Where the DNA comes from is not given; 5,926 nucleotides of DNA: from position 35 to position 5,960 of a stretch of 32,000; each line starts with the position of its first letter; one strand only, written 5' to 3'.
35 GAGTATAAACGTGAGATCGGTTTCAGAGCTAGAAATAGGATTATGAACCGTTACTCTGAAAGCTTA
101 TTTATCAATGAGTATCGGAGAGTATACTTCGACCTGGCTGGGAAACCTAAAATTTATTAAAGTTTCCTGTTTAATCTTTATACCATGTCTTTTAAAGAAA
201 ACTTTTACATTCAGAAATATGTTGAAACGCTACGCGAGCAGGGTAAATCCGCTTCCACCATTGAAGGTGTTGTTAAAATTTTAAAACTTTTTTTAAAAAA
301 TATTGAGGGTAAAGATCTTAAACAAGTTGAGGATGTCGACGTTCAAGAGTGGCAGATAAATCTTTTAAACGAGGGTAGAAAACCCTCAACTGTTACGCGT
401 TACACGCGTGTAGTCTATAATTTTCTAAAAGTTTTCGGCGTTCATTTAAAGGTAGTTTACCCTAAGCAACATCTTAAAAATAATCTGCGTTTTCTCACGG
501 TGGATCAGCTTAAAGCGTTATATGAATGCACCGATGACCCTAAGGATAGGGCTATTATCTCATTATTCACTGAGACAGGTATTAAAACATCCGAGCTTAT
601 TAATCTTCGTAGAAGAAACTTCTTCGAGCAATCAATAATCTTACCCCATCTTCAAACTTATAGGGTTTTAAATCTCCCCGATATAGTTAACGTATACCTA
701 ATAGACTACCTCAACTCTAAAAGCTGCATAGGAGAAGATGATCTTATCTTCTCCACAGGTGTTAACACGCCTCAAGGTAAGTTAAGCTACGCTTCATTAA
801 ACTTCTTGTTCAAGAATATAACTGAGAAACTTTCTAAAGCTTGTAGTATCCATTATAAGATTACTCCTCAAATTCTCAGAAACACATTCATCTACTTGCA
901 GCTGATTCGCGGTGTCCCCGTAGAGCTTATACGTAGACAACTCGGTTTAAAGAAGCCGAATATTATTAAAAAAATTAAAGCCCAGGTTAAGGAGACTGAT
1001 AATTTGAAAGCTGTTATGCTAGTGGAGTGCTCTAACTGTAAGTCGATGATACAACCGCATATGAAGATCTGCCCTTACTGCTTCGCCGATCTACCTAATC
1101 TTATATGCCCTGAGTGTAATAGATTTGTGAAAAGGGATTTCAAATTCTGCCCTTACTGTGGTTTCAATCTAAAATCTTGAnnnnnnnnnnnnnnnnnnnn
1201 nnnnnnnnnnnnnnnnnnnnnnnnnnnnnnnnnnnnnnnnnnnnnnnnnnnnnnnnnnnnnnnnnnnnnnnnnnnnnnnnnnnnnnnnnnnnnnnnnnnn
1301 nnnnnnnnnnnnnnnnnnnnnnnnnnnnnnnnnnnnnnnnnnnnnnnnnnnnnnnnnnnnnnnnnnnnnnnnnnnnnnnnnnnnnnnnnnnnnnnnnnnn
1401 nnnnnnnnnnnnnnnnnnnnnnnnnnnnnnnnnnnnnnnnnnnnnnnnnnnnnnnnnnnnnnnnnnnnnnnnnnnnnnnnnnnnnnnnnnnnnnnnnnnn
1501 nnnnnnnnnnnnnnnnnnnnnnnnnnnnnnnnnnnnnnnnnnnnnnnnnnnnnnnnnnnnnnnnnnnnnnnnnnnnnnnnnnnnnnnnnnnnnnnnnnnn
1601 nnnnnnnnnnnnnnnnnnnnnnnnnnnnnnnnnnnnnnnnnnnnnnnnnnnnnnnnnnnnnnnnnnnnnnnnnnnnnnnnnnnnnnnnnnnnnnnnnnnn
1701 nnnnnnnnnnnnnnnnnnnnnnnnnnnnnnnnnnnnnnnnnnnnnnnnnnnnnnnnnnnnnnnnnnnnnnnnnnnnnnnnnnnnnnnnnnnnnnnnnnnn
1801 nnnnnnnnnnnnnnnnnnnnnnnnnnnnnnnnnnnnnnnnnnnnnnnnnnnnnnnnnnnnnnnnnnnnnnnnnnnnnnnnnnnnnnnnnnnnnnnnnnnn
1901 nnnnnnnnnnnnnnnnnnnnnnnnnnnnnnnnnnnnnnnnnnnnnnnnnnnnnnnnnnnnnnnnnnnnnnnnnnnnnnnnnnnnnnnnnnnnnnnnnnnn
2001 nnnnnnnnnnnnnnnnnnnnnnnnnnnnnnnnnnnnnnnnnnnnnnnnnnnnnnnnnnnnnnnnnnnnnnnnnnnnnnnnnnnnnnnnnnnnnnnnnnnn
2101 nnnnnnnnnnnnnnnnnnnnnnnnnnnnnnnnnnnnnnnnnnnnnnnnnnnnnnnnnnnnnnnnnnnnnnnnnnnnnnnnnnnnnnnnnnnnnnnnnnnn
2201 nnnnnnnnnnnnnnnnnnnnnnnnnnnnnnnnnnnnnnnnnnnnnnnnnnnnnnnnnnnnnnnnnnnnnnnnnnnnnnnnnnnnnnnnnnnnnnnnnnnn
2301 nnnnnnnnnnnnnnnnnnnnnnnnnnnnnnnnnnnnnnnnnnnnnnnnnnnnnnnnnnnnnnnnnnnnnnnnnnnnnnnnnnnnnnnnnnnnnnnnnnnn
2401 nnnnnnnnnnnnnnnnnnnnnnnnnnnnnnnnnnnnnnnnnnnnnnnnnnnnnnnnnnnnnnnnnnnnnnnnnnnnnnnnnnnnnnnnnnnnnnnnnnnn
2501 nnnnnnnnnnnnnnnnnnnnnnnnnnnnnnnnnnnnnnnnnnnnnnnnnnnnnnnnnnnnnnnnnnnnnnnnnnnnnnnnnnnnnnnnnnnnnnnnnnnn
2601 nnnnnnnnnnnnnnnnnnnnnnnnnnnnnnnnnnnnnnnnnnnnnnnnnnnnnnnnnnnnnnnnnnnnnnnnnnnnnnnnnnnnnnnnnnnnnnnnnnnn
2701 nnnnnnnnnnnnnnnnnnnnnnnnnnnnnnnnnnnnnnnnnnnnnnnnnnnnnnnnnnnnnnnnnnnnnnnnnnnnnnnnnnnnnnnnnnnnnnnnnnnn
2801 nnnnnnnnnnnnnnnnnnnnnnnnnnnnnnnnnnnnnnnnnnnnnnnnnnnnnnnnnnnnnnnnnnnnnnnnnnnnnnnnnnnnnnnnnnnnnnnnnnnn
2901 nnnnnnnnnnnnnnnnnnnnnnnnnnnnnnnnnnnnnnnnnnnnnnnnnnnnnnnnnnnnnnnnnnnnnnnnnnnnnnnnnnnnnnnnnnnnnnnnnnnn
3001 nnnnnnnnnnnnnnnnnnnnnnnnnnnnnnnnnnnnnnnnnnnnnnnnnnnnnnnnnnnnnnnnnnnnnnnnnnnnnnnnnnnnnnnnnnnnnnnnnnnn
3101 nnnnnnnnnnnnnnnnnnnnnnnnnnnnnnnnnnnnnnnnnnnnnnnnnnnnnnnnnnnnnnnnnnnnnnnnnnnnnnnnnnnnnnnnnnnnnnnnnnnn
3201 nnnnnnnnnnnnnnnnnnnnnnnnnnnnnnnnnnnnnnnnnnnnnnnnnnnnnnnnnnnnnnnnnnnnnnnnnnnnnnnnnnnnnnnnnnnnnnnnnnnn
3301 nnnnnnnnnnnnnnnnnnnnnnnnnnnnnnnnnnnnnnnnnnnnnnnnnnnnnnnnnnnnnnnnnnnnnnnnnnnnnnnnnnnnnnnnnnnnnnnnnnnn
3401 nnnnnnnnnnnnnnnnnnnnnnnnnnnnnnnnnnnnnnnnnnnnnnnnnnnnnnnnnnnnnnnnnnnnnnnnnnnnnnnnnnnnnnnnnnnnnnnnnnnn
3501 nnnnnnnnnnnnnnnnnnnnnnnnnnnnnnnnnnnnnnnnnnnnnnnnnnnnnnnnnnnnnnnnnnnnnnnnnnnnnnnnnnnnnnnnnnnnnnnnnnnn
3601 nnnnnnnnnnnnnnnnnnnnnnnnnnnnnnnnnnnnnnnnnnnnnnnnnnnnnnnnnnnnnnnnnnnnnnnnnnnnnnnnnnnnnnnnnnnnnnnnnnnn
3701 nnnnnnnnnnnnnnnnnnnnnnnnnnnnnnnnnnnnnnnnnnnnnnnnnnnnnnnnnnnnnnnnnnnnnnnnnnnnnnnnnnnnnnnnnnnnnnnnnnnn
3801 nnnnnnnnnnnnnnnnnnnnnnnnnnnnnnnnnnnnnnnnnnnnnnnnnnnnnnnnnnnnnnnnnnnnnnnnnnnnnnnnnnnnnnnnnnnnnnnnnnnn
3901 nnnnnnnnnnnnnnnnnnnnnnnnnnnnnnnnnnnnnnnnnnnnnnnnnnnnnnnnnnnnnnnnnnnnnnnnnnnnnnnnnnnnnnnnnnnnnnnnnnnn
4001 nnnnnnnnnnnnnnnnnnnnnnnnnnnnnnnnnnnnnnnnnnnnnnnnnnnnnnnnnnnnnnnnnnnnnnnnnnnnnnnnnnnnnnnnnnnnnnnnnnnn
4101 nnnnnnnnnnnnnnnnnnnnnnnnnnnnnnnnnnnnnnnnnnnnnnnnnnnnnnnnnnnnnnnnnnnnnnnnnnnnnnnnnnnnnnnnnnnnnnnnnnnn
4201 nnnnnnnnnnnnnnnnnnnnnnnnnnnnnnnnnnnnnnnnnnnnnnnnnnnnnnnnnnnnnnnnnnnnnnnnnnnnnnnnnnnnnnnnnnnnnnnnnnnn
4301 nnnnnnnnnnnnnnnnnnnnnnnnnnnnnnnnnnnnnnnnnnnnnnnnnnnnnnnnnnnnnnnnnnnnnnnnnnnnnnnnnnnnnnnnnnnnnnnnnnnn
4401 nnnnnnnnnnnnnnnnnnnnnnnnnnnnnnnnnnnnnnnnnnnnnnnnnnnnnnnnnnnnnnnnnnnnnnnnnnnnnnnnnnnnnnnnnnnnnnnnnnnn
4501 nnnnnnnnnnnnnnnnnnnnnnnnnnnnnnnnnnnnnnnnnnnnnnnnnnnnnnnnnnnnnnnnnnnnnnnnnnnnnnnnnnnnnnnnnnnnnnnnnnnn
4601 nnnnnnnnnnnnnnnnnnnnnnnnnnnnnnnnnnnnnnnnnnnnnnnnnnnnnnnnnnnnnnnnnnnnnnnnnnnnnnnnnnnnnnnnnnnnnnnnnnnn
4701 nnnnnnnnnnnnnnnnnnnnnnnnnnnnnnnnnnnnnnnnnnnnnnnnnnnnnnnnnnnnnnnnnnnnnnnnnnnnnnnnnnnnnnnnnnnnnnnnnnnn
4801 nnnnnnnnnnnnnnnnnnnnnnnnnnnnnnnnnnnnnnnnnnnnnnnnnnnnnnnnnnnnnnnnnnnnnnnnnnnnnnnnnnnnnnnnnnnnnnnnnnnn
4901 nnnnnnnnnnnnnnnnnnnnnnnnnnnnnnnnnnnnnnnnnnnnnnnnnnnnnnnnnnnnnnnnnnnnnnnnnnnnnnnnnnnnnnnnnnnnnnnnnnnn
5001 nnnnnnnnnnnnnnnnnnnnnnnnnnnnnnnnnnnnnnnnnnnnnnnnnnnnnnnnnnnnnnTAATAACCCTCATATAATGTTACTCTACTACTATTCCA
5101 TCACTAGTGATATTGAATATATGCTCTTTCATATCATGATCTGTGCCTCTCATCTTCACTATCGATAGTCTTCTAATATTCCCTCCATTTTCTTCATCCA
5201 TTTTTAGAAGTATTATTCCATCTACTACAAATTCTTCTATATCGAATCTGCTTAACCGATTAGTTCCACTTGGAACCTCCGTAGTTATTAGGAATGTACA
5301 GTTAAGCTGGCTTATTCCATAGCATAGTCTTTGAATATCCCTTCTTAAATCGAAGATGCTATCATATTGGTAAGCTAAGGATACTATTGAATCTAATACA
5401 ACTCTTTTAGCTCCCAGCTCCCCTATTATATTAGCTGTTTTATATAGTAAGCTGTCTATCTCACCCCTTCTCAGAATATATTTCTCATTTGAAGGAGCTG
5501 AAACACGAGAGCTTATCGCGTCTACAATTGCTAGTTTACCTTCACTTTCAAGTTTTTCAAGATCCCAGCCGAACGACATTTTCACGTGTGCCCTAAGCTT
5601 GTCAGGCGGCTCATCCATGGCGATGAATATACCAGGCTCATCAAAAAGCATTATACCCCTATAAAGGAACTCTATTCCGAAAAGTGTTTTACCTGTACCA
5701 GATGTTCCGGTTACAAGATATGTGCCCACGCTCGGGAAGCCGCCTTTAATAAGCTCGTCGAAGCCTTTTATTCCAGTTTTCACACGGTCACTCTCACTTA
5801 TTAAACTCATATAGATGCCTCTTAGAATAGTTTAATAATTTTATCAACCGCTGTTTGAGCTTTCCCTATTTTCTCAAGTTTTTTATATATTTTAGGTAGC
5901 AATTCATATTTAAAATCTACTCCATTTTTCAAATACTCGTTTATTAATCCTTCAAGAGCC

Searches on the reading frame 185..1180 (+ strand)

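Call 8: search_protein_families(library=pfam, proteins=[window:185-1180:+], max_evalue=0.01)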
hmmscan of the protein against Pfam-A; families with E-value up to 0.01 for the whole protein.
window:185-1180:+ (331 aa): 11 families
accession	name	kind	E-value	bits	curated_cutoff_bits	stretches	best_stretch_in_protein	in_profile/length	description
PF12773.13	DZR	-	1.9e-10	41.2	27.3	1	282-326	1-45/45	Double zinc ribbon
PF13248.11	Zn_ribbon_3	-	5.7e-10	38.7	27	2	280-299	3-22/26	zinc-ribbon domain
PF10571.15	UPF0547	-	8.3e-07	29.5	29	1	308-328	3-23/26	Uncharacterised protein family UPF0547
PF00589.27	Phage_integrase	-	2.2e-06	28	27.1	1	103-261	2-162/172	Phage integrase family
PF17032.10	Zn_ribbon_15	-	6.3e-05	24.1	28.9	1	265-326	11-73/73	zinc-ribbon family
PF24460.1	DUF7575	-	0.00016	21.4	28.5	1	308-326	6-24/28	Domain of unknown function (DUF7575)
PF13495.12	Phage_int_SAM_4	-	0.00024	21.9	27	1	10-76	3-70/85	Phage integrase, N-terminal SAM-like domain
PF13240.11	Zn_Ribbon_1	-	0.00032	20.8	25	1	308-329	2-23/23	zinc-ribbon domain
PF01783.29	Ribosomal_L32p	-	0.00044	20.8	21.3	1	271-300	18-47/56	Ribosomal L32p protein family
PF02899.23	Phage_int_SAM_1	-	0.0012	19.6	22.3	1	9-81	1-76/83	Phage integrase, N-terminal SAM-like domain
PF18912.6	DZR_2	-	0.0072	16.6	27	0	281-325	9-55/56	Double zinc ribbon domain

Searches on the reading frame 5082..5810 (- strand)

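Call 66: search_protein_families(library=pfam, proteins=[window:5082-5810:-], max_evalue=0.01)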
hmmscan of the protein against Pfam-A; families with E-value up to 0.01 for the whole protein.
window:5082-5810:- (242 aa): 2 families
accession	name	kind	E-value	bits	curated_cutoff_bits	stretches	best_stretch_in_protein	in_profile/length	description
PF06745.19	ATPase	-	2.7e-72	243.3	26.6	1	10-241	1-226/231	KaiC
PF07088.17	GvpD_P-loop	-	0.001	19.5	24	1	30-214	12-184/189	GvpD gas vesicle protein, P-loop domain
